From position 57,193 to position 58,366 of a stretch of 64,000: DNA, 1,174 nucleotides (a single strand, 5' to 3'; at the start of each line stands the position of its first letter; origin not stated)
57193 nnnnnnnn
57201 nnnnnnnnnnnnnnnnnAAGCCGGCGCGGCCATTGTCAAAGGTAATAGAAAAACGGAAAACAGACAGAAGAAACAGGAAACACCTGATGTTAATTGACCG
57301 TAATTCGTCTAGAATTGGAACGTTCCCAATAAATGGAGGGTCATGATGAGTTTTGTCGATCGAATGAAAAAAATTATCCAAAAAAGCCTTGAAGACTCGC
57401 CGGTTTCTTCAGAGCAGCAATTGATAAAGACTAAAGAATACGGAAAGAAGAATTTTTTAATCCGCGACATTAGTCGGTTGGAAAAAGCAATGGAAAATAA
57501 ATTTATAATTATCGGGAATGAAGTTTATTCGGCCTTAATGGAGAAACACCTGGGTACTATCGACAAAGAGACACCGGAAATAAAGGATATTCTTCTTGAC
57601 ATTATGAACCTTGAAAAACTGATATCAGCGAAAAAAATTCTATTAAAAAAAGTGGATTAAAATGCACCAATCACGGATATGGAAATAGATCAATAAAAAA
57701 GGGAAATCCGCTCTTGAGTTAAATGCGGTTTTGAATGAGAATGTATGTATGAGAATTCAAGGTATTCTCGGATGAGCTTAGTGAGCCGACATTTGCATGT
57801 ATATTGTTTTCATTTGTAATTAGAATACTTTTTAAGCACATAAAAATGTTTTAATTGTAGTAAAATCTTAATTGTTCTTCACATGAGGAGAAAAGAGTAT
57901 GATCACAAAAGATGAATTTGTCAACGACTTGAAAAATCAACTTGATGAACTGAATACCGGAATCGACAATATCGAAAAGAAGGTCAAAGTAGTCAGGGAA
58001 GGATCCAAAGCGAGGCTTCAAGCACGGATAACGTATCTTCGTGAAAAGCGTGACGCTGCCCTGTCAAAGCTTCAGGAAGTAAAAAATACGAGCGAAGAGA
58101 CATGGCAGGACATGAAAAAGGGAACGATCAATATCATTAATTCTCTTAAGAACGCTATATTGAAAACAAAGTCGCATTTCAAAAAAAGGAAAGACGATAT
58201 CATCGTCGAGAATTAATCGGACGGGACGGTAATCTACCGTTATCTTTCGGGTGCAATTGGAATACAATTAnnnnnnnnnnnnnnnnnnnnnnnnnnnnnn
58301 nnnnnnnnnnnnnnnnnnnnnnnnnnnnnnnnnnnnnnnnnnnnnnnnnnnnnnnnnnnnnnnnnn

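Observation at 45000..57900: AT-rich accessory island: RiPP operon followed by an AraC-RR / PAS-kinase / REC module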

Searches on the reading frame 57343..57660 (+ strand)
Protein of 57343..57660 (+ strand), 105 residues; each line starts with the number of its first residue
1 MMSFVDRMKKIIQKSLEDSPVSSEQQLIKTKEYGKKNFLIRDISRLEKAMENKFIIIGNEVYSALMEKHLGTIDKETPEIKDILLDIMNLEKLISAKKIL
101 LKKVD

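Call 6: search_protein_families(library=pfam, proteins=[window:57343-57660:+], max_evalue=0.01)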
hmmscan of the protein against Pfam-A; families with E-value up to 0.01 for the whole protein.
window:57343-57660:+ (105 aa): 0 families

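Call 64: search_protein_families(library=ncbifam, proteins=[window:57343-57657:+], max_evalue=0.001)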
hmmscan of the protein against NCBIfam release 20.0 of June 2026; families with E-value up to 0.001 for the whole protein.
window:57343-57657:+ (105 aa): 0 families
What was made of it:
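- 57343..57660 (+): 105-aa protein of unknown function that travels with the module. No family hit (calls 6, 64).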

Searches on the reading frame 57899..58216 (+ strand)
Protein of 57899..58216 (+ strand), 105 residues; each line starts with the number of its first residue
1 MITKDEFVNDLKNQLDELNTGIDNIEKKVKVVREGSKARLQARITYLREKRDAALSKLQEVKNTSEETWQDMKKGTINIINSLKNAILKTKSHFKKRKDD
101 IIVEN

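Call 6: search_protein_families(library=pfam, proteins=[window:57899-58216:+], max_evalue=0.01)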
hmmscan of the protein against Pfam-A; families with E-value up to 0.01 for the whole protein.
window:57899-58216:+ (105 aa): 0 families

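Call 31: find_encoding_contigs(protein=window:57899-58216:+, flank=10000, max_places=4)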
Protein window:57899-58216:+ (105 aa): 1 contig read that carries it; 1 place shown.
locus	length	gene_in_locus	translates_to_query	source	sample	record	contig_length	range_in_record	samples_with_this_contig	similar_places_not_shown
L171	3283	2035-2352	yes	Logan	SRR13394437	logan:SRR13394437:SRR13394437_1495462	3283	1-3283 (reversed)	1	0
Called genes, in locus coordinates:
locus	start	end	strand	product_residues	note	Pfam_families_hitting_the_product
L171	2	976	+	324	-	?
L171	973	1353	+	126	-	PF00072:Response_reg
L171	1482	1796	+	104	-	-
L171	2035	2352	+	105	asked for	-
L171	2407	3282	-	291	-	?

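Call 64: search_protein_families(library=ncbifam, proteins=[window:57899-58213:+], max_evalue=0.001)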
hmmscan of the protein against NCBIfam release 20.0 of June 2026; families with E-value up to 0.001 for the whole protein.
window:57899-58213:+ (105 aa): 1 family
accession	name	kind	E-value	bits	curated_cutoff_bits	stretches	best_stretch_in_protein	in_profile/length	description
NF052504.1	sll1863_fam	domain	1e-22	80.1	35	1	3-95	1-93/93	sll1863 family stress response protein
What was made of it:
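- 57899..58216 (+): sll1863-family stress-response protein. This is the right-hand end of the low-GC block. NCBIfam NF052504, 80.1 bits against a cut-off of 35 (call 64).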
